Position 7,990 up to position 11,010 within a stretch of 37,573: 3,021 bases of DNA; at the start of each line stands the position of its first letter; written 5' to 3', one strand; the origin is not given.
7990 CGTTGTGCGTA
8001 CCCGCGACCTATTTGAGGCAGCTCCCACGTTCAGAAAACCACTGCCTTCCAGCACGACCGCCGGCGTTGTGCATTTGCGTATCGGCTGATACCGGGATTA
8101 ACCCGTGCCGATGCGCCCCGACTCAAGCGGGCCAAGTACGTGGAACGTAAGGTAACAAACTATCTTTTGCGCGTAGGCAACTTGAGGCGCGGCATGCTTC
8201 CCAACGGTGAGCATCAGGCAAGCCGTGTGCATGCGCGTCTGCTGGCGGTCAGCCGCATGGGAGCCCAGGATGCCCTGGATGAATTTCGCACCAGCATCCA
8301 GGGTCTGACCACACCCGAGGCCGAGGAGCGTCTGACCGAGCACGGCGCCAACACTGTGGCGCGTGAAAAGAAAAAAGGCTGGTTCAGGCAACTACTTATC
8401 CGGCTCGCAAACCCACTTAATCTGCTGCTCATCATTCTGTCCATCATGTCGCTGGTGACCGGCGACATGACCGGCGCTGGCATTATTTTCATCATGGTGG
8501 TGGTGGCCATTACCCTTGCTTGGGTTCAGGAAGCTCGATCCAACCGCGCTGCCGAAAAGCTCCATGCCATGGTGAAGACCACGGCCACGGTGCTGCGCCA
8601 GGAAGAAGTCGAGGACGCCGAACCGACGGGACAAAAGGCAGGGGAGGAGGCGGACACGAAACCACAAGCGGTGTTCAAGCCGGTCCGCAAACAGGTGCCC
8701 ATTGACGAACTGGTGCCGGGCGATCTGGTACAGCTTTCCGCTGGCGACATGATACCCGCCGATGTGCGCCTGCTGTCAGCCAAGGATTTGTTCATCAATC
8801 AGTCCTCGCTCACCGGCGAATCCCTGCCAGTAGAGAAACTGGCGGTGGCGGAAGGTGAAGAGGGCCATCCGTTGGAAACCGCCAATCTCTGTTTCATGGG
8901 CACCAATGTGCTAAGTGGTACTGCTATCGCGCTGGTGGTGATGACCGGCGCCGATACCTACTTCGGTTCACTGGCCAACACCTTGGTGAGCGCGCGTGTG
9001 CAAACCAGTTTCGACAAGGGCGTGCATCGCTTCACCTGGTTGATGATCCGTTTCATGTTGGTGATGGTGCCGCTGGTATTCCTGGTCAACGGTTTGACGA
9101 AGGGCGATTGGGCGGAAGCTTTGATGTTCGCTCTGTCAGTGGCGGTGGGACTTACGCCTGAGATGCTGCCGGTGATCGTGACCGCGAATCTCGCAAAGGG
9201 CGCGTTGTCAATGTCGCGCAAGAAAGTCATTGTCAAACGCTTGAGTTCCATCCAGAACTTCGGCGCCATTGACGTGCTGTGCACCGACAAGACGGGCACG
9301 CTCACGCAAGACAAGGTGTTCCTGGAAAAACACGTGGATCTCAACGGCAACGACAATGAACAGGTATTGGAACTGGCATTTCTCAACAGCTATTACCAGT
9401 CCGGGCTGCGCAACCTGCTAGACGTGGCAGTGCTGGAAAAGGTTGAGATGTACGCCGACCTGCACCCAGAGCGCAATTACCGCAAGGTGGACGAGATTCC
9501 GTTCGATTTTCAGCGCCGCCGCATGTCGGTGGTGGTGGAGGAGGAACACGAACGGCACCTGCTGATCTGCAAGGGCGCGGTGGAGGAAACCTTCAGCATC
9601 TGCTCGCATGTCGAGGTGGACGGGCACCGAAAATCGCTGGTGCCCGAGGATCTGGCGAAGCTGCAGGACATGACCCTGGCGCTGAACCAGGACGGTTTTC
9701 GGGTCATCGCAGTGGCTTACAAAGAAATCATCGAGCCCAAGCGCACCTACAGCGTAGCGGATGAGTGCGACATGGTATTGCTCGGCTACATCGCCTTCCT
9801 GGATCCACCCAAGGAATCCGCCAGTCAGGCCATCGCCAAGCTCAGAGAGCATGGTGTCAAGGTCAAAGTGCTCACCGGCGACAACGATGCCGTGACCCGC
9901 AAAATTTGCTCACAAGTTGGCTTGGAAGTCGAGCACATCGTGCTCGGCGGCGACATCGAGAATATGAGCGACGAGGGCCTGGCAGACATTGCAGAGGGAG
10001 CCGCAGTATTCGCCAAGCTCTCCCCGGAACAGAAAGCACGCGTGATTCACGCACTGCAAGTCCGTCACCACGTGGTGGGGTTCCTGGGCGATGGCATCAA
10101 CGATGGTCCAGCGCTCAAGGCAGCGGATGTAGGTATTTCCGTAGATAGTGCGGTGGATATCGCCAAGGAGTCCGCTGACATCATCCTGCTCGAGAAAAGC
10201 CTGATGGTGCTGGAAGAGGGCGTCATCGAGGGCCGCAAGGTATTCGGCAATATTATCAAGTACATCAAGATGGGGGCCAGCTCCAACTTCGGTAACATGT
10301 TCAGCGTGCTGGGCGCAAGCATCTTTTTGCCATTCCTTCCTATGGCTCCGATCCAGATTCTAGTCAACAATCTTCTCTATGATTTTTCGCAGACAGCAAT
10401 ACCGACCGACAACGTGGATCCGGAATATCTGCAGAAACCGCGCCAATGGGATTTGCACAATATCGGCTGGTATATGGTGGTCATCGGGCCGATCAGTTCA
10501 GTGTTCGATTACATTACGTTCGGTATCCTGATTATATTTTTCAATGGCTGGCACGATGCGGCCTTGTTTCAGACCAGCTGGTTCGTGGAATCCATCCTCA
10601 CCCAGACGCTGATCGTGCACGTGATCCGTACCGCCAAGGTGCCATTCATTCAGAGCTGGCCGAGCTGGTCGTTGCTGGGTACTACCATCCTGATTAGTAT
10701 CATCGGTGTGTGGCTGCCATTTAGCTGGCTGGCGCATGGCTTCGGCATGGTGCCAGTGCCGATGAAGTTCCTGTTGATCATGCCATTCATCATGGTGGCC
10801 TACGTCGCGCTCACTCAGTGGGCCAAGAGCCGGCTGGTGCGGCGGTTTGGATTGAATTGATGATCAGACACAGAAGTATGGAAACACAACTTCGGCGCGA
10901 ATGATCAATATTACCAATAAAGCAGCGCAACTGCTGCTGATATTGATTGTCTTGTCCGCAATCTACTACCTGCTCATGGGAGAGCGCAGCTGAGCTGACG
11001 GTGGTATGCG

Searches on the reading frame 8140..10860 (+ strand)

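Call 7: search_protein_families(library=pfam, proteins=[window:8140-10860:+], max_evalue=0.001)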
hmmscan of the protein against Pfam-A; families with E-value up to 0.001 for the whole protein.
window:8140-10860:+ (906 aa): 7 families
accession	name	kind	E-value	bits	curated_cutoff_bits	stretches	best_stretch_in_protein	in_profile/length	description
PF00122.25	E1-E2_ATPase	-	2.2e-40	138.5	28.1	1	146-361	4-181/181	E1-E2 ATPase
PF00702.32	Hydrolase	-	3.6e-17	63.8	26.4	1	377-663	1-191/191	haloacid dehalogenase-like hydrolase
PF00689.26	Cation_ATPase_C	-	6.6e-17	62.3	27.3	1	732-896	1-173/175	Cation transporting ATPase, C-terminus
PF00690.31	Cation_ATPase_N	-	1.2e-14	54.1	20.4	1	39-104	3-69/69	Cation transporter/ATPase, N-terminus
PF13246.12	Cation_ATPase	-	8.8e-10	38.9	21.7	1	443-491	42-91/91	Cation transport ATPase (P-type)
PF12710.13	HAD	-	2.3e-05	25.4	27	1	519-660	50-189/189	haloacid dehalogenase-like hydrolase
PF08282.18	Hydrolase_3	-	0.00012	22.3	20.9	0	635-683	195-243/255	haloacid dehalogenase-like hydrolase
